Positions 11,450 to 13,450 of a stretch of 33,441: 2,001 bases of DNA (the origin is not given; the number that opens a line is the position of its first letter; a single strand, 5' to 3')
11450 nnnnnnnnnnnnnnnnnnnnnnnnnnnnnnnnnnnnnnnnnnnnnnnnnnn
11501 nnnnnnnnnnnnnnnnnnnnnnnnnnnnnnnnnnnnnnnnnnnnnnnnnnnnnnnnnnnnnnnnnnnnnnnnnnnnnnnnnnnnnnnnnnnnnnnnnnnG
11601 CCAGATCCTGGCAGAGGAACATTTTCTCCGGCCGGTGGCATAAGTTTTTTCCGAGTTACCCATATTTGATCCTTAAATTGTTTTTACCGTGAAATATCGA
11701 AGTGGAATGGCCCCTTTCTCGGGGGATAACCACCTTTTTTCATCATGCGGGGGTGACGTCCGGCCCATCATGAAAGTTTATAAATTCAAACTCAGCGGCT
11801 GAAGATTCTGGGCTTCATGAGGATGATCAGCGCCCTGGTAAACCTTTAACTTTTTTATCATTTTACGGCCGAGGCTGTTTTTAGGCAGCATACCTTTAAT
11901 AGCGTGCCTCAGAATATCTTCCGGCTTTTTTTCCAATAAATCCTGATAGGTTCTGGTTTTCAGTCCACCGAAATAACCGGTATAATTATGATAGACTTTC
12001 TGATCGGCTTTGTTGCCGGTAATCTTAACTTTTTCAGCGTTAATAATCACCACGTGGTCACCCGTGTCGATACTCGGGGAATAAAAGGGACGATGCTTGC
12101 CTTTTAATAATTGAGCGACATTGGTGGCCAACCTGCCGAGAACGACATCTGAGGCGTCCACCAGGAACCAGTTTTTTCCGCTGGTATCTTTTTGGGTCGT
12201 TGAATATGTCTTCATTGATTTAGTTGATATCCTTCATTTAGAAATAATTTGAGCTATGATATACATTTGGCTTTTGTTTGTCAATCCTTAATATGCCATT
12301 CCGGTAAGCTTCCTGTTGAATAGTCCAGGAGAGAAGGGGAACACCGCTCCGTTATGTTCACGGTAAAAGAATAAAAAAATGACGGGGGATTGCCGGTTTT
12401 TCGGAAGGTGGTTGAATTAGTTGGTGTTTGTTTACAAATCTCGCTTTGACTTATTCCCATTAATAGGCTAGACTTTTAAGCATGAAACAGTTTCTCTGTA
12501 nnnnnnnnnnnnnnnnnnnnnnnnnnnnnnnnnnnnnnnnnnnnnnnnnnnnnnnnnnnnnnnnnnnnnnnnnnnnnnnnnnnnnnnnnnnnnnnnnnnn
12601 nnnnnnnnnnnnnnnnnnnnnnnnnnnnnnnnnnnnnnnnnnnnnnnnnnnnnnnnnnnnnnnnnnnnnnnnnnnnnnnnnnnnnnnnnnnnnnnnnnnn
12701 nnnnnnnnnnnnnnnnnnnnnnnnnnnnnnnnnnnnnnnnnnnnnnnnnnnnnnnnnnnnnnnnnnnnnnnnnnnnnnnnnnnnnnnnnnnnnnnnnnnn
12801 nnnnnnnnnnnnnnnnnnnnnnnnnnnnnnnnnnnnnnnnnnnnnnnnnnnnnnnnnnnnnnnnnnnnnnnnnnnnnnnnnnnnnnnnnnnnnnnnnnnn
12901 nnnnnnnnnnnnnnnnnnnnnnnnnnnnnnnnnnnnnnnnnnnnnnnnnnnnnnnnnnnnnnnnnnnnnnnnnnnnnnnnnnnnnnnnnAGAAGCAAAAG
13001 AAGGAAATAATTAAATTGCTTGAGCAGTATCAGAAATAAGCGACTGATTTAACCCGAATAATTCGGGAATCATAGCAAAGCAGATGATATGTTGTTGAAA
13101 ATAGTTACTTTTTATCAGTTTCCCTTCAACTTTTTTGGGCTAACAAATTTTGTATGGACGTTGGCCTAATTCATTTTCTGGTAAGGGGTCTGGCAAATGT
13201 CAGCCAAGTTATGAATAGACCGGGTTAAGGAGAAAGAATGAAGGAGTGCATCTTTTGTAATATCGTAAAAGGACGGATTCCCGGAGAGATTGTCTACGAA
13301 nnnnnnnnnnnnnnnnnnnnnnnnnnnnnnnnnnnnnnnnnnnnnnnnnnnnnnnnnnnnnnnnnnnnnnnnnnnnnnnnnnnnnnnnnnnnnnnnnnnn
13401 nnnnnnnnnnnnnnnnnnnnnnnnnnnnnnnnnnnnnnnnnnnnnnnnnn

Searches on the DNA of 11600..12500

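Call 37: search_rna_families(source=window, start=11600, end=12500, threshold=evalue, max_evalue=10)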
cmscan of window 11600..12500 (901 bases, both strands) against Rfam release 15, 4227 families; matches with E-value up to 10: 0.
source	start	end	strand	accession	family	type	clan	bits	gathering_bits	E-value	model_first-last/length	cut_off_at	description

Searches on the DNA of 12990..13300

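Call 85: search_rna_families(source=window, start=12990, end=13300, threshold=evalue, max_evalue=10)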
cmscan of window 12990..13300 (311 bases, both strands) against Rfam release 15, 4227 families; matches with E-value up to 10: 3.
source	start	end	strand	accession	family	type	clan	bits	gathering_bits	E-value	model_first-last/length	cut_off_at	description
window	12992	13021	+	RF00150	SNORD42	Gene; snRNA; snoRNA; CD-box;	-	16.9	39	4.5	1-68/68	no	Small nucleolar RNA SNORD42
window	13039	13134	+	RF01644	ceN59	Gene; snRNA; snoRNA; HACA-box;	-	16.5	50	2.9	1-137/137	no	Caenorhabditis snoRNA ceN59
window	13002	13084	-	RF00110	RybB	Gene; sRNA;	-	14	40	2.2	1-79/79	no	RybB RNA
